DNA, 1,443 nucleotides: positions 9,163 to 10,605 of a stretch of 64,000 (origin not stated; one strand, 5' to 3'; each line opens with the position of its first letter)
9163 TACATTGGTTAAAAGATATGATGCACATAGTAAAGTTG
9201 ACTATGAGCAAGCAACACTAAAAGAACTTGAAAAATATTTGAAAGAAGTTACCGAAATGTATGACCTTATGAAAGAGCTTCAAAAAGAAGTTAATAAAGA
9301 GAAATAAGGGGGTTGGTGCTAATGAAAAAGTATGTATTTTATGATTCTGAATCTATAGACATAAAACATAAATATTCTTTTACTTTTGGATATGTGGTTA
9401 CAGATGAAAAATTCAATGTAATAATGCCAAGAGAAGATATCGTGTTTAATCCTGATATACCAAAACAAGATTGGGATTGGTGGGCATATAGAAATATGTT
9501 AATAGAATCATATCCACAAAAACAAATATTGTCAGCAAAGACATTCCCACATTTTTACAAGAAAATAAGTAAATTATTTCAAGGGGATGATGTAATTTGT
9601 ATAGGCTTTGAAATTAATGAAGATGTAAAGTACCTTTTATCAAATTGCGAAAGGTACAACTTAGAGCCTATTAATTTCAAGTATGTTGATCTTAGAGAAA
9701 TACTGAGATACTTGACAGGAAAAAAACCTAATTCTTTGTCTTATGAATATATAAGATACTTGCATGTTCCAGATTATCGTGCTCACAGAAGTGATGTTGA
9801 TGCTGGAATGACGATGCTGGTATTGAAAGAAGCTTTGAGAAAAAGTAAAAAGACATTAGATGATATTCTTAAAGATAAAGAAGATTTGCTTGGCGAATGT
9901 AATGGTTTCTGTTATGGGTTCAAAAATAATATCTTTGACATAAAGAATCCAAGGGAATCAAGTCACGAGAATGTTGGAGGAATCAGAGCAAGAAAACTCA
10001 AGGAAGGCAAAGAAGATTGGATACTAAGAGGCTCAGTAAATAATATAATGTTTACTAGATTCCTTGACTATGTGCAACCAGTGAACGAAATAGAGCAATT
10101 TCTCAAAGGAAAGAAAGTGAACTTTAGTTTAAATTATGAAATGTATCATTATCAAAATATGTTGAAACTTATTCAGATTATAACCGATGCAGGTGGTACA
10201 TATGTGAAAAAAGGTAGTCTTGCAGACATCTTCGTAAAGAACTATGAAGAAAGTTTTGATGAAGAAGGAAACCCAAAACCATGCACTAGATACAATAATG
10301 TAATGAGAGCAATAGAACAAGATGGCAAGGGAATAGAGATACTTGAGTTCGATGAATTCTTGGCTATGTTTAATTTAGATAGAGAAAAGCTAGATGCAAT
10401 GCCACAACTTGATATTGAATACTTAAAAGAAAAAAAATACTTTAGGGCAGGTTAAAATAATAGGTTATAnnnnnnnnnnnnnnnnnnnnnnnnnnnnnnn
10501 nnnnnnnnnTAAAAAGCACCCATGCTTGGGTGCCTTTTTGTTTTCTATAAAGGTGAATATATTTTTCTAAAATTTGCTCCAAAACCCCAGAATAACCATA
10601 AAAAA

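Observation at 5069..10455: Four-gene helicase/exonuclease operon with two unassignable partners: candidate undescribed defence system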

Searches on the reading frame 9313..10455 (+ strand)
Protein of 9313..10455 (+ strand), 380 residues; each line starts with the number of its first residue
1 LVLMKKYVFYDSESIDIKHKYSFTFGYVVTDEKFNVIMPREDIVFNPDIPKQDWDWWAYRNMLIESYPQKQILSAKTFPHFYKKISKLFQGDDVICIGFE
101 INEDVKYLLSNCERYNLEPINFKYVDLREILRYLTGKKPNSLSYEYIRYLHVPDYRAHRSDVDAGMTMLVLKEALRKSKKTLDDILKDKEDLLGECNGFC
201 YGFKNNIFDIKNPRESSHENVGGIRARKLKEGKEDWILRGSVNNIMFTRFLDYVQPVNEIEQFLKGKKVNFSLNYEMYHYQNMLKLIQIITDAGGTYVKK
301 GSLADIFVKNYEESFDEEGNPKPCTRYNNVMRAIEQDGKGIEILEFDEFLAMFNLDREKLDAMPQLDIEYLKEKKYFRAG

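Call 5: search_protein_families(library=padloc, proteins=[window:9313-10455:+], max_evalue=0.01)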
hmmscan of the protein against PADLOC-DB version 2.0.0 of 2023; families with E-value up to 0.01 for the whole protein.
window:9313-10455:+ (380 aa): 0 families

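Call 6: search_protein_families(library=pfam, proteins=[window:9313-10455:+], max_evalue=0.01)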
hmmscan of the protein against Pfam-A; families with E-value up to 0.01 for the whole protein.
window:9313-10455:+ (380 aa): 1 family
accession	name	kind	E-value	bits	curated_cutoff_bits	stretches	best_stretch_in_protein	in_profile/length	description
PF00929.31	RNase_T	-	0.0068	17.4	24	0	9-170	2-163/164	Exonuclease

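Call 7: search_protein_families(library=ncbifam, proteins=[window:9313-10455:+], max_evalue=0.01)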
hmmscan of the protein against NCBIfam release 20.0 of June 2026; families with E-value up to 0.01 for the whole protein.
window:9313-10455:+ (380 aa): 4 families
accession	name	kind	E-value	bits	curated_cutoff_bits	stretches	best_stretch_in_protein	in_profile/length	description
NF004963.0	PRK06309.1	equivalog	9.8e-05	22.1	245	1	63-162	51-150/232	DNA polymerase III subunit epsilon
NF001688.0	PRK00448.1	equivalog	0.0032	15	873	1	70-181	482-591/1445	PolC-type DNA polymerase III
TIGR01405.1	polC_Gram_pos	equivalog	0.0046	14.7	1043.45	1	69-181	247-357/1211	DNA polymerase III subunit alpha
NF005981.0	PRK08074.1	equivalog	0.0047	14.9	789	1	70-188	63-179/931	ATP-dependent DNA helicase DinG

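Call 8: search_protein_families(library=phrogs, proteins=[window:9313-10455:+], max_evalue=0.01)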
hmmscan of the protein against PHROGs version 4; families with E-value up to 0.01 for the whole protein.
window:9313-10455:+ (380 aa): 1 family
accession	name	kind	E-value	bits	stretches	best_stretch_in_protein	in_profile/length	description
phrog_192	-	DNA, RNA and nucleotide metabolism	2.1e-09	38.2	1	70-229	165-312/397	DNA polymerase exonuclease subunit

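Call 47: search_solved_structures(query=A4, max_evalue=1)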
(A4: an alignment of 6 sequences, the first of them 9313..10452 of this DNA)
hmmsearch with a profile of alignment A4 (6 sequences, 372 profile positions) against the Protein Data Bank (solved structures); distinct sequences matched with E-value up to 1: 6.
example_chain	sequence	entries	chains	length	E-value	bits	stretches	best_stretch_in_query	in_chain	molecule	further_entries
6n6a_A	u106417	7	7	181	0.0014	21.4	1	3-130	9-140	Oligoribonuclease | RNA exonuclease 2 homolog,Small fragment nuclease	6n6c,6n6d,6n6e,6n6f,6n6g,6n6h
7v5h_A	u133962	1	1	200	0.0019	21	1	3-130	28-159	Oligoribonuclease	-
8fyc_K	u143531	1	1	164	0.017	17.8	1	84-171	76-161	DEDDh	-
8fy9_A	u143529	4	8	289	0.046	16.4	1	85-171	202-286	Cas2-DEDDh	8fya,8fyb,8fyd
1wlj_A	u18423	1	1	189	0.093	15.4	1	72-169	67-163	interferon stimulated gene 20kDa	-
8h18_A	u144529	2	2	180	0.11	15.2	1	89-171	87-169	DnaQ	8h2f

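Call 84: find_homologous_proteins(query=window:9322-10455:+)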
Query window:9322-10455:+ (377 aa): 39 proteins with E <= 0.001 among 2503 candidates.
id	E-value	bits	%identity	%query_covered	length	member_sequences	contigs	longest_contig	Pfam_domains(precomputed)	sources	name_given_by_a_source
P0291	7.3e-231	784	90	99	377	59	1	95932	-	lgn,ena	-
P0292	2.5e-208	710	83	99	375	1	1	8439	-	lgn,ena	-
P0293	7.8e-203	692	80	99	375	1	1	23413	-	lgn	-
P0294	1.0e-198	678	78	98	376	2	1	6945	-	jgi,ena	-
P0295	1.1e-161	556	64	99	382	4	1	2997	-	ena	-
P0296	2.9e-160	552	64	98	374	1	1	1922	-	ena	-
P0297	9.9e-158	543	64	99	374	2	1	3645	-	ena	-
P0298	1.7e-154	533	63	98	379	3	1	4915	-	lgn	-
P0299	1.4e-151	523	63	97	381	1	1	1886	-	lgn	-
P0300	9.9e-150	517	61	98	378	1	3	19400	-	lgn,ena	-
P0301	7.4e-149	514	60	97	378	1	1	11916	-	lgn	-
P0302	1.4e-147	510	59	98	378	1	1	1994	-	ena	-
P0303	4.2e-147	508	60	98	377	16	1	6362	-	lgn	-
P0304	9.3e-146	504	59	98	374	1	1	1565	-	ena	-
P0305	1.0e-144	501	60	98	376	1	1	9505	PF21762.4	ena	-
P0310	5.2e-140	485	60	98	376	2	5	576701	-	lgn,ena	-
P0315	4.7e-112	393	48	98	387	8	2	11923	-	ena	-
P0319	8.2e-87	310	42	93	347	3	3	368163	-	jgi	-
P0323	1.7e-60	223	36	99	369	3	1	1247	PF00929.32,PF21762.4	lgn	-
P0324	8.2e-59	218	36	99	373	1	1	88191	-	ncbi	-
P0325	1.6e-58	217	37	98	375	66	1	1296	PF00929.32,PF21762.4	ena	-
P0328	5.2e-11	60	28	48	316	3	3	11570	PF00929.32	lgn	-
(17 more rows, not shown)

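Call 86: find_encoding_contigs(protein=P0310, flank=8000, max_places=2)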
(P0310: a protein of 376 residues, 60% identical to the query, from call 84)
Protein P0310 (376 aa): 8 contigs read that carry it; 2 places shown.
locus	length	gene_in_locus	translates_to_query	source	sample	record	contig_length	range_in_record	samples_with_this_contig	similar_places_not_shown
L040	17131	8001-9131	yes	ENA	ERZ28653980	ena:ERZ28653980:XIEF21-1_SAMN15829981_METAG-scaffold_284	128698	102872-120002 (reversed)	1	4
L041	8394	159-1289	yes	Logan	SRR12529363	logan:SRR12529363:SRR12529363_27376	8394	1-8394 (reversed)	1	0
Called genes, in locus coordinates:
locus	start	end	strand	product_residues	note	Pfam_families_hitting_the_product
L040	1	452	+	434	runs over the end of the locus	-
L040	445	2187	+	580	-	PF09479:Flg_new (faint)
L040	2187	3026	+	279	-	PF05707:Zot (weak)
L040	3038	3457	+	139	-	-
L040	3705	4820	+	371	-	PF00910:RNA_helicase (faint), PF02407:Viral_Rep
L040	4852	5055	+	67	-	-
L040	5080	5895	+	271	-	PF01672:Plasmid_parti_N (weak)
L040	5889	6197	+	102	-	-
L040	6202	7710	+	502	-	PF14284:PcfJ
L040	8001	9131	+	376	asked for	-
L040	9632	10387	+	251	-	PF00702:Hydrolase, PF13419:HAD_2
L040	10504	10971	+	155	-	-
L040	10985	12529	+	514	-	-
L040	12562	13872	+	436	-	PF00675:Peptidase_M16, PF05193:Peptidase_M16_C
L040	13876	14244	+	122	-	-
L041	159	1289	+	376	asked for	-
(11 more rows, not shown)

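Call 87: find_encoding_contigs(protein=P0319, flank=8000, max_places=2)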
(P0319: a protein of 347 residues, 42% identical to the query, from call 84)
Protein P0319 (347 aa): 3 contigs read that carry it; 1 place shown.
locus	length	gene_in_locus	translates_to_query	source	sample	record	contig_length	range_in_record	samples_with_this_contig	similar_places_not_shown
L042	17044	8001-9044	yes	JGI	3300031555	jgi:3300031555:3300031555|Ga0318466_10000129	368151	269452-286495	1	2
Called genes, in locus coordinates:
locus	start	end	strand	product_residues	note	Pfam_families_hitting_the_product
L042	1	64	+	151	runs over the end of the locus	-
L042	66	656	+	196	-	-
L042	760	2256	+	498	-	PF11074:DUF2779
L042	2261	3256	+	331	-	PF13280:WYL, PF25583:WCX (weak)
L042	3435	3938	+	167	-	PF01661:Macro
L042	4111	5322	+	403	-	-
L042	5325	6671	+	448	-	-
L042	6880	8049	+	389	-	-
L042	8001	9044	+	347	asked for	-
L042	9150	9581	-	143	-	PF00334:NDK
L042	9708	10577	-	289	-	PF19786:DUF6270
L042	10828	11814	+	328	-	PF13280:WYL, PF25583:WCX (weak)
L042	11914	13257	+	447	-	-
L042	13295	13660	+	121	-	-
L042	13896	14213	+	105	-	-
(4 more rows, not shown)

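Call 88: find_encoding_contigs(protein=P0324, flank=8000, max_places=2)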
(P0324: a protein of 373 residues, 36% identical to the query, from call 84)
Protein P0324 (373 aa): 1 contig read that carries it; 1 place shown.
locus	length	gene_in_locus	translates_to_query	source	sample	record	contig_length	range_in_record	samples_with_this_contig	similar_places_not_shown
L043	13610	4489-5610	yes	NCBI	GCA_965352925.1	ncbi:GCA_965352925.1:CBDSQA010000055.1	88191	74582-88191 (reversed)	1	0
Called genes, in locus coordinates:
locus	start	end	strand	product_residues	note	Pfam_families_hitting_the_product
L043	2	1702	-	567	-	?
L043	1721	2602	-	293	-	PF23343:REP_ORF2-G2P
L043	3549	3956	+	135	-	-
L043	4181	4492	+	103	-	-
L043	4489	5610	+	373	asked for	-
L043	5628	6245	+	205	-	-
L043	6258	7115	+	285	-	-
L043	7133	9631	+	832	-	PF13086:AAA_11, PF13245:AAA_19, PF13604:AAA_30, PF13086:AAA_11, PF13087:AAA_12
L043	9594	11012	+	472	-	-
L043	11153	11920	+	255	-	-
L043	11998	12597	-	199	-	-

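Call 89: search_protein_families(library=pfam, proteins=[P0305, P0323, P0325, P0319, P0328], max_evalue=0.1)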
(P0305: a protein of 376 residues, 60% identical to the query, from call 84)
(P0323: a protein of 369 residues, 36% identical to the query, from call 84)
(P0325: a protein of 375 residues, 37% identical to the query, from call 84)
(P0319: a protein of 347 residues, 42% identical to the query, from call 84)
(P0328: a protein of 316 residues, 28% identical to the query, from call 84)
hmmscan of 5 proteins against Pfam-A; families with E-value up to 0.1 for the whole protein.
P0305 (376 aa): 1 family
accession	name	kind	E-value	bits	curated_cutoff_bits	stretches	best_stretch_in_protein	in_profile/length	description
PF21762.3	DEDDh_C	-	2.3e-05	25.1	27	1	85-168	103-186/188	DNA polymerase III subunit epsilon-like, C-terminal domain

P0323 (369 aa): 2 families
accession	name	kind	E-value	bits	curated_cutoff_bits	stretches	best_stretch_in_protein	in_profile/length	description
PF21762.3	DEDDh_C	-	6.5e-07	30.1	27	1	86-166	106-185/188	DNA polymerase III subunit epsilon-like, C-terminal domain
PF00929.31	RNase_T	-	3.8e-06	28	24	1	4-164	1-162/164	Exonuclease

P0325 (375 aa): 2 families
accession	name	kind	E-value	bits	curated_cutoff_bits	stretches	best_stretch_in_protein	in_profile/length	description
PF21762.3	DEDDh_C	-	7.4e-10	39.7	27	1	78-167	98-186/188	DNA polymerase III subunit epsilon-like, C-terminal domain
PF00929.31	RNase_T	-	7.3e-06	27.1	24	1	5-165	2-163/164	Exonuclease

P0319 (347 aa): 1 family
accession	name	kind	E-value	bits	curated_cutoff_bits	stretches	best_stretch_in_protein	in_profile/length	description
PF08593.16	Mug135_C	-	0.021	15.5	23.8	1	122-154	28-59/82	Mug135-like, C-terminal domain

P0328 (316 aa): 3 families
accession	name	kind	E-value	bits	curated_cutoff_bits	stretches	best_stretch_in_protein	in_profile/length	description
PF00929.31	RNase_T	-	1.5e-12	48.8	24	1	4-166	1-163/164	Exonuclease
PF21762.3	DEDDh_C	-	5.2e-05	23.9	27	1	88-170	106-188/188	DNA polymerase III subunit epsilon-like, C-terminal domain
PF16473.11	Rv2179c-like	-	0.016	15.3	27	0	70-170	76-176/177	3'-5' exoribonuclease Rv2179c-like domain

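Call 95: find_encoding_contigs(protein=P0293, flank=8000, max_places=2)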
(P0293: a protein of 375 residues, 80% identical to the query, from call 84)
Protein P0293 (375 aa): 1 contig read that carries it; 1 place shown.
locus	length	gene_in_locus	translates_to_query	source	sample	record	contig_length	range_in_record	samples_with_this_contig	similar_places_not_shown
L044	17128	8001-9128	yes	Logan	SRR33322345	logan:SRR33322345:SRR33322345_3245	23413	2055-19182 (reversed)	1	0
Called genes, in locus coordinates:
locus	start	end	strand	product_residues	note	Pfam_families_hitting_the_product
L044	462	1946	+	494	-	PF08867:FRG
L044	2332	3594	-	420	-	PF03235:GmrSD_N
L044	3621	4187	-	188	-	PF03235:GmrSD_N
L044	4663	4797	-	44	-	-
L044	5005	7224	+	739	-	PF01381:HTH_3, PF12844:HTH_19, PF13560:HTH_31 (weak)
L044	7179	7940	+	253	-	-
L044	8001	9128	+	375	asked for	-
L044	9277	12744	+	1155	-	PF04480:DUF559, PF00270:DEAD, PF04851:ResIII (weak), PF00271:Helicase_C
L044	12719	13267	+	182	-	PF04108:ATG17_like (faint)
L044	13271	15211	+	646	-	PF14903:WG_beta_rep (faint)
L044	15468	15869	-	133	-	-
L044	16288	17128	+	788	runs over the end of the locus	-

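Call 96: find_encoding_contigs(protein=P0300, flank=8000, max_places=2)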
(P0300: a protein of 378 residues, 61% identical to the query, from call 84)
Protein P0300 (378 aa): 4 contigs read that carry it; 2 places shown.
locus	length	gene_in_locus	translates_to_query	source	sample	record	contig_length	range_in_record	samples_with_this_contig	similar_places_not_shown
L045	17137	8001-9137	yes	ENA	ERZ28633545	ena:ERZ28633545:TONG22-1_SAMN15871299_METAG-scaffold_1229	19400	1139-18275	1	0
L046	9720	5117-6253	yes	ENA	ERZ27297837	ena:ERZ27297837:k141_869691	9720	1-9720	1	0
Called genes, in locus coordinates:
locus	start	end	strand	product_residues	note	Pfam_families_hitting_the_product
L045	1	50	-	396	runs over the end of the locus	?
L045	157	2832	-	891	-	-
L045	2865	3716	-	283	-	-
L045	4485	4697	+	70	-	-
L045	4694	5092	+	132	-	-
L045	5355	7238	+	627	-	PF01381:HTH_3, PF12844:HTH_19, PF13560:HTH_31 (weak)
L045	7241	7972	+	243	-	-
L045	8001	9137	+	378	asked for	-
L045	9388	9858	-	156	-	-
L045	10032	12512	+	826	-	PF00580:UvrD-helicase, PF13245:AAA_19, PF00580:UvrD-helicase, PF13087:AAA_12 (weak), PF13361:UvrD_C, PF13538:UvrD_C_2 (faint)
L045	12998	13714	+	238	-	PF03575:Peptidase_S51 (weak)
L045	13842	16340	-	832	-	-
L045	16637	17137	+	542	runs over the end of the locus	?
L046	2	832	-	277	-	?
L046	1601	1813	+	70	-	-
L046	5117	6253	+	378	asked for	-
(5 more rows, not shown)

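Call 97: find_encoding_contigs(protein=P0315, flank=8000, max_places=2)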
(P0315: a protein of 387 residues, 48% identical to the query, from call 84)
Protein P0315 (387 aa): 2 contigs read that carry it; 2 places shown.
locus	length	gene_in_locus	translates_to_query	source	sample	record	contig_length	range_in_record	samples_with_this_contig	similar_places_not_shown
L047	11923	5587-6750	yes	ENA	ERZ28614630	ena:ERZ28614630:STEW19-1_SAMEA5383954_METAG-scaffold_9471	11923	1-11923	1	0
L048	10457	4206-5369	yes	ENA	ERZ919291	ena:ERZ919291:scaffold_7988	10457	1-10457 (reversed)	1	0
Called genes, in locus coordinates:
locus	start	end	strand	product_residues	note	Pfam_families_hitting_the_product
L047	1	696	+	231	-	?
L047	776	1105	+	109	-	PF02575:YbaB_DNA_bd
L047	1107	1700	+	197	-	PF21176:RecR_HhH, PF02132:RecR_ZnF, PF01751:Toprim, PF13662:Toprim_4, PF21175:RecR_C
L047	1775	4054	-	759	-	-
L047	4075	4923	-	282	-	PF01381:HTH_3, PF13560:HTH_31 (weak)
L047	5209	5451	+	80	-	PF13443:HTH_26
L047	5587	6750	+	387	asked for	-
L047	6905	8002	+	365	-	PF01171:ATP_bind_3 (weak), PF02540:NAD_synthase, PF02568:ThiI (weak), PF03054:tRNA_Me_trans, PF06508:QueC (faint), PF20259:tRNA_Me_trans_M, PF20258:tRNA_Me_trans_C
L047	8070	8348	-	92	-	PF04026:SpoVG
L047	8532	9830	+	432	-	PF01225:Mur_ligase, PF08245:Mur_ligase_M, PF02875:Mur_ligase_C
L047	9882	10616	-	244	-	PF00702:Hydrolase (weak), PF05116:S6PP, PF08282:Hydrolase_3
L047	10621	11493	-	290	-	PF06966:DUF1295, PF02544:Steroid_dh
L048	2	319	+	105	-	?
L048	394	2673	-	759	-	-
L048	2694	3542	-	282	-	PF01381:HTH_3, PF13560:HTH_31 (weak)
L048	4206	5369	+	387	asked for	-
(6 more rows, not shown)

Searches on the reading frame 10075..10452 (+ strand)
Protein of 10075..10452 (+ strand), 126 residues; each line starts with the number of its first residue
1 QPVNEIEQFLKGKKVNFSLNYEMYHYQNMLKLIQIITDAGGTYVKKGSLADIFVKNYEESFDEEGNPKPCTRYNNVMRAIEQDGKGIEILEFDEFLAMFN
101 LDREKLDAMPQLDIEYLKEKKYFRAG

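Call 78: search_protein_families(library=pfam, proteins=[window:10075-10452:+], max_evalue=1)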
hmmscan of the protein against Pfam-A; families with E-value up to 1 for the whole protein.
window:10075-10452:+ (126 aa): 2 families
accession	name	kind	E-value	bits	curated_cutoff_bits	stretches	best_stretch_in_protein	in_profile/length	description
PF17060.10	MPS2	-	0.013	15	28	1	3-84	25-105/395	Monopolar spindle protein 2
PF03213.20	Pox_P35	-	0.11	12.1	22.3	1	6-46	198-238/323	Poxvirus P35 protein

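Call 80: search_solved_structures(query=A11, max_evalue=10)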
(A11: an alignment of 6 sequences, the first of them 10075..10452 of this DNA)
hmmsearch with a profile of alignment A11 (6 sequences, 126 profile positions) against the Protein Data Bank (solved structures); distinct sequences matched with E-value up to 10: 1.
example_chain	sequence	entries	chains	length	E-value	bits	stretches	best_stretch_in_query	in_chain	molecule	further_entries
6cxw_A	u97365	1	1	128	0.49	14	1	26-73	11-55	Synaptotagmin 1 C2A beta4 chimera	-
